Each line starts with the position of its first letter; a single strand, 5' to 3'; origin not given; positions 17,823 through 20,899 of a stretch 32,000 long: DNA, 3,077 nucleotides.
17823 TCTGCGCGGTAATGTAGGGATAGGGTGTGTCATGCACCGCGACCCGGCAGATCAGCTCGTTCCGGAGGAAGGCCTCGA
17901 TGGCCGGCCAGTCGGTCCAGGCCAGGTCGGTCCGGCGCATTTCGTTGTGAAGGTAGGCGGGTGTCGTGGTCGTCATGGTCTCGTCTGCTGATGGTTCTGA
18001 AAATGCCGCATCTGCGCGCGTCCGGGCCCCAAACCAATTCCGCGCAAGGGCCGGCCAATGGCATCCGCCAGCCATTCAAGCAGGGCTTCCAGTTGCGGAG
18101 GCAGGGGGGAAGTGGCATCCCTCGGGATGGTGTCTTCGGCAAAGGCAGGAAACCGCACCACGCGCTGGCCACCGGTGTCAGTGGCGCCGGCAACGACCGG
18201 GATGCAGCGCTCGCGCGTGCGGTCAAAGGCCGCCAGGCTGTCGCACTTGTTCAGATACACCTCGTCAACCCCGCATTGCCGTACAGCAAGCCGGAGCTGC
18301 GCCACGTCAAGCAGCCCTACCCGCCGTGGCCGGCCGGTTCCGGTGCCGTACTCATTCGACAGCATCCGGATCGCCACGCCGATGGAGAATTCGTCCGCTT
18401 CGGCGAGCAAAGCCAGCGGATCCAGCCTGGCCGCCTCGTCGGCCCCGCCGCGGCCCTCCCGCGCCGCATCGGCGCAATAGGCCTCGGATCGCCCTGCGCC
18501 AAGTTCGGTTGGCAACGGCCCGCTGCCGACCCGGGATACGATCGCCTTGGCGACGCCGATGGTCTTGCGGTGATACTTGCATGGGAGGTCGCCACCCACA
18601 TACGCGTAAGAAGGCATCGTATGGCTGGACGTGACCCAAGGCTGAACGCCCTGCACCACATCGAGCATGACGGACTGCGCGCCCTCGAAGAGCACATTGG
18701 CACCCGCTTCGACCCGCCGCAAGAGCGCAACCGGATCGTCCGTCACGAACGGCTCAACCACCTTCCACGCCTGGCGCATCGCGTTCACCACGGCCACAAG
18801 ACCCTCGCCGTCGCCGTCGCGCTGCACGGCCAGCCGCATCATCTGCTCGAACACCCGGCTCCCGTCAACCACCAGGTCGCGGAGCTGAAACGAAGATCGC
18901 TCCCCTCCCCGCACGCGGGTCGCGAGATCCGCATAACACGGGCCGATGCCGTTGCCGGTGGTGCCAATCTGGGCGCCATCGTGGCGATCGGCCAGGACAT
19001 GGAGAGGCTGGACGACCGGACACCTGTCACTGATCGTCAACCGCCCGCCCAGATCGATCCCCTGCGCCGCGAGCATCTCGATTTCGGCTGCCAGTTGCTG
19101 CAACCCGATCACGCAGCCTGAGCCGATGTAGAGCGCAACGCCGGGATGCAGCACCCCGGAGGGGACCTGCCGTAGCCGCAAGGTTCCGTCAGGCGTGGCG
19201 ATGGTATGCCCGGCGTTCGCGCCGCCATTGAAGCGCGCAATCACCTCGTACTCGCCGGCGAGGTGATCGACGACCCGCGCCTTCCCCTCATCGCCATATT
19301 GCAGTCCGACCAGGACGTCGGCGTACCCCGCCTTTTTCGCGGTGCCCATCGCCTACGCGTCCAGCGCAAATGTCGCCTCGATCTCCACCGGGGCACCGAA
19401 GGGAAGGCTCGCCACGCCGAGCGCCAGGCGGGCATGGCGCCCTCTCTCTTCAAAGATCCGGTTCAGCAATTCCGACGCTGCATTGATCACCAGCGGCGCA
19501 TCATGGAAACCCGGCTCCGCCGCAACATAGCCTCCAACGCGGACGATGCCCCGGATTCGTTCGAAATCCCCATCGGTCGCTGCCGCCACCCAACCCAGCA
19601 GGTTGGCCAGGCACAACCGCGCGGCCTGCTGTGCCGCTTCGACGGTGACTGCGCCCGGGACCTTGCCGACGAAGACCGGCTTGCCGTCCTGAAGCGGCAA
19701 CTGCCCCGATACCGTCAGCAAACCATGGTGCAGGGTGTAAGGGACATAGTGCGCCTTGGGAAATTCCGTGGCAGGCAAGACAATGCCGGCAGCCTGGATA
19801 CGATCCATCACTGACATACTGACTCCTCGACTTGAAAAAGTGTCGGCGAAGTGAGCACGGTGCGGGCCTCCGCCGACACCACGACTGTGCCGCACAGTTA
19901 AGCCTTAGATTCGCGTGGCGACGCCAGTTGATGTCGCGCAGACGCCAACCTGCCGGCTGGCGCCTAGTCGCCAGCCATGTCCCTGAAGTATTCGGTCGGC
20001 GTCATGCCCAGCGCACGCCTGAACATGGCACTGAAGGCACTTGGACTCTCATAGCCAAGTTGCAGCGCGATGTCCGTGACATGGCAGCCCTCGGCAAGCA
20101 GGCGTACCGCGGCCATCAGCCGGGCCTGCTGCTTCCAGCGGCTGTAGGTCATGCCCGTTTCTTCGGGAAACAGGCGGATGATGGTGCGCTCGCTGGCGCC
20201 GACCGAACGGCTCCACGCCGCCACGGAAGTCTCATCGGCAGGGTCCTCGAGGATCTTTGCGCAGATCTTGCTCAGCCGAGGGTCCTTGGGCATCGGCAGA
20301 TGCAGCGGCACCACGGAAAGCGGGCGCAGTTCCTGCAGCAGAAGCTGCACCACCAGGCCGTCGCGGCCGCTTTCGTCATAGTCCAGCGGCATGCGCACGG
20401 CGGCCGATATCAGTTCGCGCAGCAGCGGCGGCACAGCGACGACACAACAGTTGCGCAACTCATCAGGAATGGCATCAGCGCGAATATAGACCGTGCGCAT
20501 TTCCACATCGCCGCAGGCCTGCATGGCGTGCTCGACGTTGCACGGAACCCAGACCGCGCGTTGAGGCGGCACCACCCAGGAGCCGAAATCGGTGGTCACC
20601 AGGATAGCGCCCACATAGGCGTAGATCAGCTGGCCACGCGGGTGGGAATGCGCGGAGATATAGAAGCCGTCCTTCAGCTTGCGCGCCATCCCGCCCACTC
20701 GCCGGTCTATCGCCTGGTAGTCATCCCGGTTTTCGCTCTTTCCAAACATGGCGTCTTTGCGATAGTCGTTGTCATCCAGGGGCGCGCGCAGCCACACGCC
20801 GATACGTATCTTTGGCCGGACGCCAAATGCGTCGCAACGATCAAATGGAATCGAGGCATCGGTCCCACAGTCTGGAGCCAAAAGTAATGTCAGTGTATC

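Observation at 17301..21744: AraC-linked RidA / PurA-like ligase / NimA-like flavoprotein operon with divergent arylformamidase-like hydrolase: candidate uncharacterised small-molecule pathway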

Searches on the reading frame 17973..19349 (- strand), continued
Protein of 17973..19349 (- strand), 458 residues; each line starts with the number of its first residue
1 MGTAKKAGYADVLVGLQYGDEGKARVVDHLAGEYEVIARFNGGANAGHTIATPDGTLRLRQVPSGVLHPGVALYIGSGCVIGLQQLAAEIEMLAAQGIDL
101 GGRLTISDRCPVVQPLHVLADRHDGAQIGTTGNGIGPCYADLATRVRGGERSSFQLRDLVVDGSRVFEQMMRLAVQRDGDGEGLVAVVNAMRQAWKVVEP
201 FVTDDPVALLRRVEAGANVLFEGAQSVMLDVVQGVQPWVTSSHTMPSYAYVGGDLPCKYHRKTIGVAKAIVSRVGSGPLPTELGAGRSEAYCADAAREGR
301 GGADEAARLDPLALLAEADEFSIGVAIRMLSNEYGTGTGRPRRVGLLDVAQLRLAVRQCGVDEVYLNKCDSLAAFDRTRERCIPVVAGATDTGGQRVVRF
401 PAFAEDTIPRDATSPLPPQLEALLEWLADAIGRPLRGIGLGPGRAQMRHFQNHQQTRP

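Call 43: search_solved_structures(query=window:17973-19349:-, show_alignments=2, max_evalue=1e-51)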
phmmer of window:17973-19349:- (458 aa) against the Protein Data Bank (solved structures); distinct sequences matched with E-value up to 1e-51: 2.
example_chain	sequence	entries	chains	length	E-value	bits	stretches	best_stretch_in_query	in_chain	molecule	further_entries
6jrq_A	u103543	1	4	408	1.1e-55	192.9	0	13-284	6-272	Adenylosuccinate synthetase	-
3ue9_A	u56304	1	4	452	7.4e-52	180.3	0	11-283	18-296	Adenylosuccinate synthetase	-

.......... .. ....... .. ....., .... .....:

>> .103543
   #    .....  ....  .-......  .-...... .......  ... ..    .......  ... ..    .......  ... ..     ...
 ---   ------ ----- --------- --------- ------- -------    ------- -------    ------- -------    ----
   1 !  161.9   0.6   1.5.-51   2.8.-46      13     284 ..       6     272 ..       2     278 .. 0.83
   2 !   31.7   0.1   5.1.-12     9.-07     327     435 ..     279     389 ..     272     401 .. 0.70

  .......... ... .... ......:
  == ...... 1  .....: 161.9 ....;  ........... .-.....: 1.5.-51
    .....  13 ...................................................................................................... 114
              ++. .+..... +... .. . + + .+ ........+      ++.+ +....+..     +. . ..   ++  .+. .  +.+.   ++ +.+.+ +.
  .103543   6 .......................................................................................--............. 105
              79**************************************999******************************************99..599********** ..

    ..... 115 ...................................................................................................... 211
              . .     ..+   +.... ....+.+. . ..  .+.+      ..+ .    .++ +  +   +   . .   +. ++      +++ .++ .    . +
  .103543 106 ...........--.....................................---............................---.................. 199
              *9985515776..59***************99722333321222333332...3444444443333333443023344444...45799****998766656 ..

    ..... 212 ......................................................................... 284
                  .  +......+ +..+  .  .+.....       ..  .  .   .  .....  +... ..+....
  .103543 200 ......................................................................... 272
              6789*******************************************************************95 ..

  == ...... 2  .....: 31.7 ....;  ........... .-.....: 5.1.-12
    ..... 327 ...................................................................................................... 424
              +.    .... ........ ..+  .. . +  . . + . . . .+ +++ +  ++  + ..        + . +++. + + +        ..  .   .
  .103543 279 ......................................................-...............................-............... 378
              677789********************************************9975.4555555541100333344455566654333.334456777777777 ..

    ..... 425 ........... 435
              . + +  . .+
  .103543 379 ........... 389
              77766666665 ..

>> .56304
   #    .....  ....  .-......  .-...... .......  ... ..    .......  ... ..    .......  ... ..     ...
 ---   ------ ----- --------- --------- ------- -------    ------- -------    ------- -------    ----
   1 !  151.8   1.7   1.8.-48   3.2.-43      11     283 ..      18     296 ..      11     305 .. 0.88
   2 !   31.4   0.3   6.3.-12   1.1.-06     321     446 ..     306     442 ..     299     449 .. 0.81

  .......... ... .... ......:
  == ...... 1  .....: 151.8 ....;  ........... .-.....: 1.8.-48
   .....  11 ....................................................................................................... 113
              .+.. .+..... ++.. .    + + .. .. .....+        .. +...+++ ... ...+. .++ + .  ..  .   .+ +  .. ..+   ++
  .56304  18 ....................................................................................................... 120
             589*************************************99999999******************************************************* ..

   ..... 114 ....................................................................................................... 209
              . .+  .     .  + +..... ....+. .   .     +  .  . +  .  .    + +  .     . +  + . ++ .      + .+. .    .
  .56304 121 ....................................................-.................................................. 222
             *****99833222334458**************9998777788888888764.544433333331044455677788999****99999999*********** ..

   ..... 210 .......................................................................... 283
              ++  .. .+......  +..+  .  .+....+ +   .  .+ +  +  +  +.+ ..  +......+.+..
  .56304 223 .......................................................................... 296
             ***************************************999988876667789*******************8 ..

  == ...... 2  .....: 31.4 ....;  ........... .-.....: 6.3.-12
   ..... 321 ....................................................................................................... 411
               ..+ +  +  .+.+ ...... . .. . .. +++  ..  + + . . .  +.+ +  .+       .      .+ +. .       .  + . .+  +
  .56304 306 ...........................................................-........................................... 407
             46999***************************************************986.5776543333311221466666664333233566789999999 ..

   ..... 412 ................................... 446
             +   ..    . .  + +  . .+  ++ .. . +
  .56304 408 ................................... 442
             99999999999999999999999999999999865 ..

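Call 89: predict_structure(alignment_id=A4)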
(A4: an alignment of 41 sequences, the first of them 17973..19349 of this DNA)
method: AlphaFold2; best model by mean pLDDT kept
length: 458 residues; sequences in the alignment: 41
mean_pLDDT: 87.0   pTM: 0.89
mean pLDDT of the five models: 87.0, 86.0, 84.5, 83.5, 83.4
residues with pLDDT >= 90: 280; 70-90: 128; 50-70: 37; < 50: 13
segments of 3 or more residues with pLDDT < 50: 236-239, 453-458
pLDDT, mean of each block of 10 residues (from residue 1): 78 85 88 95 72 84 93 93 93 95 96 84 60 61 76 92 94 77 85 97 96 97 82 54 78 89 95 79 93 89 95 96 97 83 93 92 95 97 94 91 94 92 97 95 86 46
secondary structure, 60 per line:
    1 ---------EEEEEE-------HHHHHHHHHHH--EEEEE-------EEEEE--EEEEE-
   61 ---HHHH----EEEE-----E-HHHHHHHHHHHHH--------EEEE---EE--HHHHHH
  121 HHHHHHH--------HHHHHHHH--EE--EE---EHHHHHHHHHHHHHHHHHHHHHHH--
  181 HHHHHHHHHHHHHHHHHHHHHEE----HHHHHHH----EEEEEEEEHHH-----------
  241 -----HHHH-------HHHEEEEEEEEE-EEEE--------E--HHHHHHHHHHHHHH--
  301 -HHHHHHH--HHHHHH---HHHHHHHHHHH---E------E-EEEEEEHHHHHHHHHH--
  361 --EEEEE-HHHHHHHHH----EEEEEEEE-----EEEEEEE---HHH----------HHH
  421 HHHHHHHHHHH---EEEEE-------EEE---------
elements in order: E10-15 H23-33 E36-40 E48-52 E55-59 H64-67 E72-75 H83-95 E104-107 H115-127 H136-143 H156-178 H181-201 H208-214 E219-226 H246-249 E260-268 E270-273 H285-298 H302-308 H311-316 H320-330 E343-348 H349-358 E363-367 H369-377 E382-389 E395-401 H418-431 E435-439 E447-449

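Call 91: fold_search(model_id=the predicted structure, library=pdb)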
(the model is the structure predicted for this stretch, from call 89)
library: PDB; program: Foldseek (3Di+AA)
matches with E <= 10: 719; with E <= 0.001: 43
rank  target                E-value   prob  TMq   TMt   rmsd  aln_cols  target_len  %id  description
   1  4m9d_B                1.3e-34  1.00  0.79  0.84   3.2       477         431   29  The Crystal structure of an adenylosuccinate synthetase from Bacillus anthracis str. Ames Ancestor in complex with AMP (released 2013-08-28)
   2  5i34_A                1.4e-34  1.00  0.77  0.82   3.8       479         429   28  Adenylosuccinate synthetase from Cryptococcus neoformans complexed with GDP and IMP (released 2016-08-24)
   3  4m9d_A                1.8e-34  1.00  0.77  0.83   3.5       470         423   29  The Crystal structure of an adenylosuccinate synthetase from Bacillus anthracis str. Ames Ancestor in complex with AMP (released 2013-08-28)
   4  1dj3_A                1.2e-33  1.00  0.77  0.82   4.8       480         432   29  STRUCTURES OF ADENYLOSUCCINATE SYNTHETASE FROM TRITICUM AESTIVUM AND ARABIDOPSIS THALIANA (released 2000-03-24)
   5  9f17_A                2.4e-33  1.00  0.79  0.87   2.8       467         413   28  Crystal structure of N term His-tag Adenylosuccinate synthetase from Helicobacter pylori (released 2024-09-04)
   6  3ue9_C                1.1e-32  1.00  0.75  0.81   4.0       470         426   29  Crystal structure of Adenylosuccinate synthetase (AMPSase) (purA) from Burkholderia thailandensis (released 2011-11-16)
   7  1dj2_A                1.4e-32  1.00  0.79  0.84   3.2       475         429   28  STRUCTURES OF ADENYLOSUCCINATE SYNTHETASE FROM TRITICUM AESTIVUM AND ARABIDOPSIS THALIANA (released 2000-03-24)
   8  3ue9_B                2.1e-32  1.00  0.74  0.80   4.2       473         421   29  Crystal structure of Adenylosuccinate synthetase (AMPSase) (purA) from Burkholderia thailandensis (released 2011-11-16)
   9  5i34_B                2.3e-32  1.00  0.76  0.83   3.7       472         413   28  Adenylosuccinate synthetase from Cryptococcus neoformans complexed with GDP and IMP (released 2016-08-24)
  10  3r7t                  2.9e-32  1.00  0.75  0.83   3.9       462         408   27  Crystal Structure of Adenylosuccinate Synthetase from Campylobacter jejuni (released 2011-04-20)
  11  6jrq_A                5.0e-32  1.00  0.74  0.82   4.2       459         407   31  Crystal structure of adenylosuccinate synthetase, PurA, from Thermus thermophilus (released 2020-04-08)
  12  4m0g_B                5.4e-32  1.00  0.73  0.80   4.0       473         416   29  The crystal structure of an adenylosuccinate synthetase from Bacillus anthracis str. Ames Ancestor. (released 2013-08-14)
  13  6zxq                  8.3e-32  1.00  0.78  0.87   2.9       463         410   28  Adenylosuccinate Synthetase from H. pylori in complex with HDA, GDP, IMO, Mg (released 2021-08-11)
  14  3ue9_A                8.3e-32  1.00  0.76  0.81   4.0       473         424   28  Crystal structure of Adenylosuccinate synthetase (AMPSase) (purA) from Burkholderia thailandensis (released 2011-11-16)
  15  4m0g_A                1.1e-31  1.00  0.73  0.79   4.1       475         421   29  The crystal structure of an adenylosuccinate synthetase from Bacillus anthracis str. Ames Ancestor. (released 2013-08-14)
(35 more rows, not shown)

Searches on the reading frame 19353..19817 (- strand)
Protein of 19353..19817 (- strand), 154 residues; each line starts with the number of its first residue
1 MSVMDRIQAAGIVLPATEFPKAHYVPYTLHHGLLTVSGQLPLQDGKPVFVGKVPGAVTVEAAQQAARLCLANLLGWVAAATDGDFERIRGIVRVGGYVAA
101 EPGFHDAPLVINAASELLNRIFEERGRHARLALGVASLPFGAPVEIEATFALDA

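Call 3: search_protein_families(library=pfam, proteins=[window:19353-19817:-], max_evalue=0.01)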
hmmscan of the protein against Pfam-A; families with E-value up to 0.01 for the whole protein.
window:19353-19817:- (154 aa): 2 families
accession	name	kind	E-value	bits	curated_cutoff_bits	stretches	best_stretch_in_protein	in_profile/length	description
PF14588.11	YjgF_endoribonc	-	2.3e-15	57.1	35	1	6-139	3-135/148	YjgF/chorismate_mutase-like, putative endoribonuclease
PF01042.26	Ribonuc_L-PSP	-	1.5e-11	44.8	27.3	1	20-149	7-118/121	Endoribonuclease L-PSP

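Call 4: search_protein_families(library=ncbifam, proteins=[window:19353-19817:-], max_evalue=0.01)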
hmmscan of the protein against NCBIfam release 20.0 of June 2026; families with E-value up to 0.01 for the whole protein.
window:19353-19817:- (154 aa): 2 families
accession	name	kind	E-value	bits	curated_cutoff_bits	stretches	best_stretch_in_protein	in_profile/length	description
TIGR00004.1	TIGR00004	subfamily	0.00019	21.7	106.25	1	29-149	21-122/125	Rid family detoxifying hydrolase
TIGR03610.1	RutC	equivalog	0.0043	17.1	169.1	1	12-51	5-45/127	pyrimidine utilization protein C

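Call 22: search_solved_structures(query=window:19353-19817:-, show_alignments=2, max_evalue=0.01)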
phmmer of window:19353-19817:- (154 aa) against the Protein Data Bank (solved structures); distinct sequences matched with E-value up to 0.01: 5.
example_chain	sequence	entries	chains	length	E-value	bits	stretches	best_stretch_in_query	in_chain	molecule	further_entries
3d01_A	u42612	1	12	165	4.5e-38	133.9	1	5-153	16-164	Uncharacterized protein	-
9bk9_A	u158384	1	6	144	6e-27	97.8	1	23-150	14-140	Rid family protein PA0814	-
2otm_A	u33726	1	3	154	4e-15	59.4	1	5-134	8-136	Hypothetical protein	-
9bkb_A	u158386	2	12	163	2.4e-08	37.4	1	24-152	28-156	Rid family protein ACIAD3089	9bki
2cwj_A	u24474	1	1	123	0.0049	20.2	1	116-149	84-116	putative endonuclease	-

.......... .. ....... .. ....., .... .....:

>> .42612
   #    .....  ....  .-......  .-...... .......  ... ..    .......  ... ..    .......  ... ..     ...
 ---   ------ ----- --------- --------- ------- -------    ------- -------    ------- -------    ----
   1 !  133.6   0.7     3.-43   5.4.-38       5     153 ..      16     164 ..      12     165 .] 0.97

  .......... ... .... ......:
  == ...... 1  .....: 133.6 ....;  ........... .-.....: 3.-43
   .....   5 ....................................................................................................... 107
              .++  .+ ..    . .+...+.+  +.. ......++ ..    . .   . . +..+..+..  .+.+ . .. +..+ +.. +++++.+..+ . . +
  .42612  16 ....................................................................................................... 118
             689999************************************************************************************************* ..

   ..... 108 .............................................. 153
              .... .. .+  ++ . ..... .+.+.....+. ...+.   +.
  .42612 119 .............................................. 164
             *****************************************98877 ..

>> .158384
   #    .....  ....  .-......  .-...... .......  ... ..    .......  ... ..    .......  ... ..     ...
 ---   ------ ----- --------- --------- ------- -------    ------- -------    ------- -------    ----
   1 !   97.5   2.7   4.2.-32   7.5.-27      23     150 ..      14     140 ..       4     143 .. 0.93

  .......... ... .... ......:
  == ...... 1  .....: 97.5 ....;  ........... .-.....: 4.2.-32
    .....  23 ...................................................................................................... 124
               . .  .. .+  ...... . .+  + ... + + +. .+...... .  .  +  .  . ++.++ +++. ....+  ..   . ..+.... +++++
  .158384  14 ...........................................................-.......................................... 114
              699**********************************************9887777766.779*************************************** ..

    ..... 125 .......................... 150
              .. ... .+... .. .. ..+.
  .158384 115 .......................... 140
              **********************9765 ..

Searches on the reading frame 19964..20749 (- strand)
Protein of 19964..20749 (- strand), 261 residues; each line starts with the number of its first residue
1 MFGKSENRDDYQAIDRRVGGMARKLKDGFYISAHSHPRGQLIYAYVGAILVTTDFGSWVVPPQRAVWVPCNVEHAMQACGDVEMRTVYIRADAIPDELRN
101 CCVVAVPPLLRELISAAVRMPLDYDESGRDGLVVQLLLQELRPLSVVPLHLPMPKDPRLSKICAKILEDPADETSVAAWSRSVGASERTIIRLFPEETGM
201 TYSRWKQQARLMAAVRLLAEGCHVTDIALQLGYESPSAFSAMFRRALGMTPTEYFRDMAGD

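Call 3: search_protein_families(library=pfam, proteins=[window:19964-20749:-], max_evalue=0.01)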
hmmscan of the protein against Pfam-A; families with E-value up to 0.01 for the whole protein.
window:19964-20749:- (261 aa): 4 families
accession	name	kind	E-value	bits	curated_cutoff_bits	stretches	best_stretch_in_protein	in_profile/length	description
PF12833.13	HTH_18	-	1.6e-23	83.2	33.6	1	179-256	1-79/80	Helix-turn-helix domain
PF00165.29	HTH_AraC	-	6.2e-14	52.1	26.6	1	219-255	6-41/42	Bacterial regulatory helix-turn-helix proteins, AraC family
PF02311.25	AraC_binding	-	1.5e-07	31.6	21.1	1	28-123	13-117/135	AraC-like ligand binding domain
PF07883.17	Cupin_2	-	2.7e-05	24.2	27.2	1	28-88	8-68/70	Cupin domain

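Call 4: search_protein_families(library=ncbifam, proteins=[window:19964-20749:-], max_evalue=0.01)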
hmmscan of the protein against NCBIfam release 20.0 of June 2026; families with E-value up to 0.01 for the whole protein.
window:19964-20749:- (261 aa): 30 families (the best 25 are shown)
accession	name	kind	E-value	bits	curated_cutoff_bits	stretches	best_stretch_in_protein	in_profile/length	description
NF007860.0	PRK10572.1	equivalog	4.2e-15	55.4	208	1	141-256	167-283/292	arabinose operon transcriptional regulator AraC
NF006902.0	PRK09393.1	equivalog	5.5e-14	52.1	425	1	155-258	218-322/327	transcriptional regulator FtrA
NF049968.1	QhpR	equivalog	4.4e-12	45.8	250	1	161-254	193-283/284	AraC-like transcriptional regulator QhpR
NF010026.0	PRK13501.1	equivalog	5e-12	45.6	363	1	153-255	172-275/290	HTH-type transcriptional activator RhaR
NF010025.2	PRK13500.1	equivalog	9.5e-10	38.5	525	1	179-254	198-274/282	HTH-type transcriptional activator RhaR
NF007584.0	PRK10219.1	equivalog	1.5e-09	38.2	174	1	175-256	23-105/107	superoxide response transcriptional regulator SoxS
NF040475.1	chlor_reg_RclR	equivalog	2.3e-09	37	400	1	156-256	176-277/284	reactive chlorine-specific transcriptional regulator RclR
TIGR04094.1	adjacent_YSIRK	equivalog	3.4e-09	36.1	200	1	175-254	303-382/383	YSIRK-targeted surface antigen transcriptional regulator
NF007432.1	PRK09978.1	equivalog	3.6e-09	36.2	500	1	108-258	92-243/274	DNA-binding transcriptional regulator GadX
NF010028.0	PRK13503.1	equivalog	4e-09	36.3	288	1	156-254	170-269/278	HTH-type transcriptional activator RhaS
NF010027.0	PRK13502.1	equivalog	7e-09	35.5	384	1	175-254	194-274/282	HTH-type transcriptional activator RhaR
NF011964.0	PRK15435.1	equivalog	8.3e-09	34.9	345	1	155-256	80-182/354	bifunctional DNA-binding transcriptional regulator/O6-methylguanine-DNA methyltransferase Ada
NF047455.1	TF_Staph_AryK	equivalog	3.5e-08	32.2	850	1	152-256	152-257/759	transcriptional regulator AryK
NF007243.0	PRK09685.1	equivalog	2.7e-07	30.3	199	1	180-257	222-301/303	transcriptional regulator FeaR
NF012144.2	ramA_TF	equivalog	3.2e-07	30.7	180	1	180-257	28-106/108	RamA family antibiotic efflux transcriptional regulator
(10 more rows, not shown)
